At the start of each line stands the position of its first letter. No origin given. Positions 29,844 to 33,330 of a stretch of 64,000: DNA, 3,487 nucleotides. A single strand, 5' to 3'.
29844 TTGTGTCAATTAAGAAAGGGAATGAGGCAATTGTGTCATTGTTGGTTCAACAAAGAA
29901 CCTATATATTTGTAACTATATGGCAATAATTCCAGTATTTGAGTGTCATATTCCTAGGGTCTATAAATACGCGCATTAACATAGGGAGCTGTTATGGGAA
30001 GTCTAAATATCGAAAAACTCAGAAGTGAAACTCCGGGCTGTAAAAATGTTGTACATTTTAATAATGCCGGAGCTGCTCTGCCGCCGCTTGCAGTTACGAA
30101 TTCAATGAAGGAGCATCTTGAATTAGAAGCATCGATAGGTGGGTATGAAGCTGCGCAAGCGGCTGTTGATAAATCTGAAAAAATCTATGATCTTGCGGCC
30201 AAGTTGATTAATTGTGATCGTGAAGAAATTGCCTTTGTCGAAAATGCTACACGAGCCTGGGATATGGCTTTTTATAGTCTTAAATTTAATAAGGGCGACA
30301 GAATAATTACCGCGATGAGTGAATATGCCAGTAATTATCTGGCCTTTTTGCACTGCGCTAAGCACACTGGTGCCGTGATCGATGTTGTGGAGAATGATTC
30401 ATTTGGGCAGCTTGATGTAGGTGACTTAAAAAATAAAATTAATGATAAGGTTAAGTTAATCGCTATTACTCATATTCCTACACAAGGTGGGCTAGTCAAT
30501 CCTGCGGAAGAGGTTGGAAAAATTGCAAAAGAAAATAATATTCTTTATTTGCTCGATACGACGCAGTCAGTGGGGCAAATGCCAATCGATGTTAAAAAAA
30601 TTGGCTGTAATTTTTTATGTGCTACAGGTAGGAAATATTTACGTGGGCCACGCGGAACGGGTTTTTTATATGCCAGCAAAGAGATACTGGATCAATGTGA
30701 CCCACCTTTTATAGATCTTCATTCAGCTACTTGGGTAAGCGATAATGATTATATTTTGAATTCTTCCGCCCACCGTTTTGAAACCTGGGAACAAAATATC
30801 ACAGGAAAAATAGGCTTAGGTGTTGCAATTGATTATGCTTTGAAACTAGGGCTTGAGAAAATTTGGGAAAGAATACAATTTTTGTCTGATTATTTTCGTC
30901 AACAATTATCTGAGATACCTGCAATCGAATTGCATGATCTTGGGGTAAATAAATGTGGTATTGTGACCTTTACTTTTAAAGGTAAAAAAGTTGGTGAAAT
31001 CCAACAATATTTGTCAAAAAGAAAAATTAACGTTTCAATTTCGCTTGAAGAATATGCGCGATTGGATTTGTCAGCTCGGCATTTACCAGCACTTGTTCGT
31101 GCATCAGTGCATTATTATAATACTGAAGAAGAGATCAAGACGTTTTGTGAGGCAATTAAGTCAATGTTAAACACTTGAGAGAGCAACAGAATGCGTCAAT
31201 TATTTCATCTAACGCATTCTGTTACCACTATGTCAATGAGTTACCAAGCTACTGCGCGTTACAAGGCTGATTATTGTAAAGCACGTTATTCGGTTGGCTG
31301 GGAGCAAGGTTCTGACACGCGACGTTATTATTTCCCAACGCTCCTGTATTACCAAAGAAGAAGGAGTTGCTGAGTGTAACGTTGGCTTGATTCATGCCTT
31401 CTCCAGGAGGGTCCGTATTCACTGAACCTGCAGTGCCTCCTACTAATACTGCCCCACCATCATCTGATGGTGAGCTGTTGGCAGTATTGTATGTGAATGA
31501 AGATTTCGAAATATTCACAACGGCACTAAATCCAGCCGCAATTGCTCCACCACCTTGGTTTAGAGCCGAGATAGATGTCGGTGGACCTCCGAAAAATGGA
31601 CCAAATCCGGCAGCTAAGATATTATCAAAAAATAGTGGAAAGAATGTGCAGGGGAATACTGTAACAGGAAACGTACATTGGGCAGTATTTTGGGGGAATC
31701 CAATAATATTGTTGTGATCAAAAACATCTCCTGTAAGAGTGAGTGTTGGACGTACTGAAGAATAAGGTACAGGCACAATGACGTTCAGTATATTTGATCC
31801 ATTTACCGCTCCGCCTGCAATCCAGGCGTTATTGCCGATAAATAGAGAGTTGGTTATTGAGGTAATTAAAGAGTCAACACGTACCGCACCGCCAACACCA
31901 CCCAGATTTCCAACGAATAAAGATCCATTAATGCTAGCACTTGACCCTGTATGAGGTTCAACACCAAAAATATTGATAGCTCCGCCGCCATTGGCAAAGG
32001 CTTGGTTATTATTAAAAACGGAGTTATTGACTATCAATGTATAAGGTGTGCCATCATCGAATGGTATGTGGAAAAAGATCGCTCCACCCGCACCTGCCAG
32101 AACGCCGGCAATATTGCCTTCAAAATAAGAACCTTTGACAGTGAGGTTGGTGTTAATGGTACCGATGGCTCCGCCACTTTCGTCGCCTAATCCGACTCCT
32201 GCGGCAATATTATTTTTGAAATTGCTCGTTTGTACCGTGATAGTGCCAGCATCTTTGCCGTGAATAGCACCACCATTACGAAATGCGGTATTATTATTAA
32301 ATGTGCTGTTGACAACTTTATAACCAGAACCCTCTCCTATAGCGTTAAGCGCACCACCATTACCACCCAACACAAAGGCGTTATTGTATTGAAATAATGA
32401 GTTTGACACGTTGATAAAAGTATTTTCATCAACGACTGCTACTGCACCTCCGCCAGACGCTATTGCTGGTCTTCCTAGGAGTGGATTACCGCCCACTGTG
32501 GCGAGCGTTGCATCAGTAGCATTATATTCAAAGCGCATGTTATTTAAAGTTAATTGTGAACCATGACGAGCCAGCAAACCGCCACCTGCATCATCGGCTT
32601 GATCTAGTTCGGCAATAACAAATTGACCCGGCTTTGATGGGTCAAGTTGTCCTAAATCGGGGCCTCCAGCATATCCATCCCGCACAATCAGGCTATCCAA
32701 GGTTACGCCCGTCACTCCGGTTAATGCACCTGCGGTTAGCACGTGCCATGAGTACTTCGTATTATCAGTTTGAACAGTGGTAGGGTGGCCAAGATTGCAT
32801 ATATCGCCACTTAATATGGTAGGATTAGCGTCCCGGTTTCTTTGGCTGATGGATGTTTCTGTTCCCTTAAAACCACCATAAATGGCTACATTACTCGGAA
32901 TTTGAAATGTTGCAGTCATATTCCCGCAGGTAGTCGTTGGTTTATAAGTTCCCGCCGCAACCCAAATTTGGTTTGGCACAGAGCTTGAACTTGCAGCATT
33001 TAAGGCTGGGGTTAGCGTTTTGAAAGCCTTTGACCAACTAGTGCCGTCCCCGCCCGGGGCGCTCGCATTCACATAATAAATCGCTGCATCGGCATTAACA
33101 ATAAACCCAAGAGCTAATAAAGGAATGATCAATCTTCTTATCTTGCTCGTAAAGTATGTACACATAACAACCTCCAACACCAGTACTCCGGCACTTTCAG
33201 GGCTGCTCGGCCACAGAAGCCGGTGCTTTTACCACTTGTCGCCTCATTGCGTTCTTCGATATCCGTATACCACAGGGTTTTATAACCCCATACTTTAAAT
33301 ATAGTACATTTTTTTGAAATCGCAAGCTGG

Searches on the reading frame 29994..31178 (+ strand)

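Call 22: search_protein_families(library=ncbifam, proteins=[window:29994-31178:+], max_evalue=0.00001)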
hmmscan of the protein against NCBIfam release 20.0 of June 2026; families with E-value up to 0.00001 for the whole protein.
window:29994-31178:+ (394 aa): 24 families
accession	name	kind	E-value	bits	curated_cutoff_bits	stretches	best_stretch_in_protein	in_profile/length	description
TIGR01979.1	sufS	subfamily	5.4e-63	213.2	475.1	1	15-391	16-398/403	SufS family cysteine desulfurase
NF041166.1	f2_encap_cargo1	exception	7.5e-51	174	800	1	16-390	243-622/623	family 2A encapsulin nanocompartment cargo protein cysteine desulfurase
NF006791.0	PRK09295.1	equivalog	1.8e-45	155.7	661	1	52-389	60-399/406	cysteine desulfurase SufS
TIGR01977.1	am_tr_V_EF2568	hypoth_equivalog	5e-41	141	377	1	21-390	2-375/376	cysteine desulfurase family protein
TIGR04343.1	egtE_PLP_lyase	equivalog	2.7e-37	128.5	400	1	19-388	14-368/370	ergothioneine biosynthesis PLP-dependent enzyme EgtE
NF008126.0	PRK10874.1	equivalog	3.5e-34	118.6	607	1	1-392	1-396/401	cysteine desulfurase CsdA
TIGR03392.1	FeS_syn_CsdA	equivalog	1.7e-33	116.4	493.6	1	6-392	3-393/398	cysteine desulfurase CsdA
TIGR03402.1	FeS_nifS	equivalog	5.3e-28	97.9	530.75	1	57-230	40-213/379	cysteine desulfurase NifS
NF040779.1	Sec_lyase_SclA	exception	4.7e-27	94.9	525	1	67-392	52-377/378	selenocysteine lyase SclA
TIGR01976.1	am_tr_V_VC1184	hypoth_equivalog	5.1e-26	91.9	352.35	1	5-388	2-401/401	cysteine desulfurase-like protein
NF010611.0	PRK14012.1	equivalog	1.6e-24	86.6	548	1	54-312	49-290/406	IscS subfamily cysteine desulfurase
NF051467.1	peri_mod_PvdN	equivalog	9.2e-24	83.9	650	1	14-389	48-422/425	pyoverdine-tailoring periplasmic protein PvdN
TIGR02006.1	IscS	equivalog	3.6e-23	82.2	643.2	1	54-229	45-218/402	IscS subfamily cysteine desulfurase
TIGR03235.1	DNA_S_dndA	equivalog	8.9e-21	74.6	480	1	50-230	33-215/353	cysteine desulfurase DndA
NF002806.0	PRK02948.1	subfamily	2.1e-19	69.8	304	1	68-228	52-213/381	IscS subfamily cysteine desulfurase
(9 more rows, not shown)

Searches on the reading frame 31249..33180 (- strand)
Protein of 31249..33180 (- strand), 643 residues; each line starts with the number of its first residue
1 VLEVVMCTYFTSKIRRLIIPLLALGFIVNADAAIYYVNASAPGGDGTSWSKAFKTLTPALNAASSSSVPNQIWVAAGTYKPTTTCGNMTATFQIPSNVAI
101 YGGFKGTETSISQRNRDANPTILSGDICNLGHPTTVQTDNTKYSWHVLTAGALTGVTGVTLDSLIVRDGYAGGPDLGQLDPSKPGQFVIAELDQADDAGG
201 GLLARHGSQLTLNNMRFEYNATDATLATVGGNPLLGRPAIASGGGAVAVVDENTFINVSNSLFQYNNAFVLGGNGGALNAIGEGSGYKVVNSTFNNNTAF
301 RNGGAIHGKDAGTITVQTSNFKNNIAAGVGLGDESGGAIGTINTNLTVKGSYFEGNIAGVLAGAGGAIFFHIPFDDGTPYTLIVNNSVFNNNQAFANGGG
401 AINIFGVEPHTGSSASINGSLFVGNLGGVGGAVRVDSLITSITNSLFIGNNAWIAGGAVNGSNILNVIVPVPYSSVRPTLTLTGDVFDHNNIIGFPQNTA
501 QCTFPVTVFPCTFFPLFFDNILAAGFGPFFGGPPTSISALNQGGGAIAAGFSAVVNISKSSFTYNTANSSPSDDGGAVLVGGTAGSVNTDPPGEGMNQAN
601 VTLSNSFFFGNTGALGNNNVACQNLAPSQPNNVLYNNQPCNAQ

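Call 22: search_protein_families(library=ncbifam, proteins=[window:31249-33180:-], max_evalue=0.00001)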
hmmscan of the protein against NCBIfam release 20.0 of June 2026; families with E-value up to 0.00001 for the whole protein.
window:31249-33180:- (643 aa): 0 families

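Call 35: search_protein_families(library=pfam, proteins=[window:31249-33180:-], max_evalue=0.0001)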
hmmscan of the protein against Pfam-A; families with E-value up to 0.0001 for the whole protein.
window:31249-33180:- (643 aa): 0 families

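Call 46: find_encoding_contigs(protein=window:31249-33180:-, flank=10000, max_places=4)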
Protein window:31249-33180:- (643 aa): no gene with exactly this product is on record in the collection.
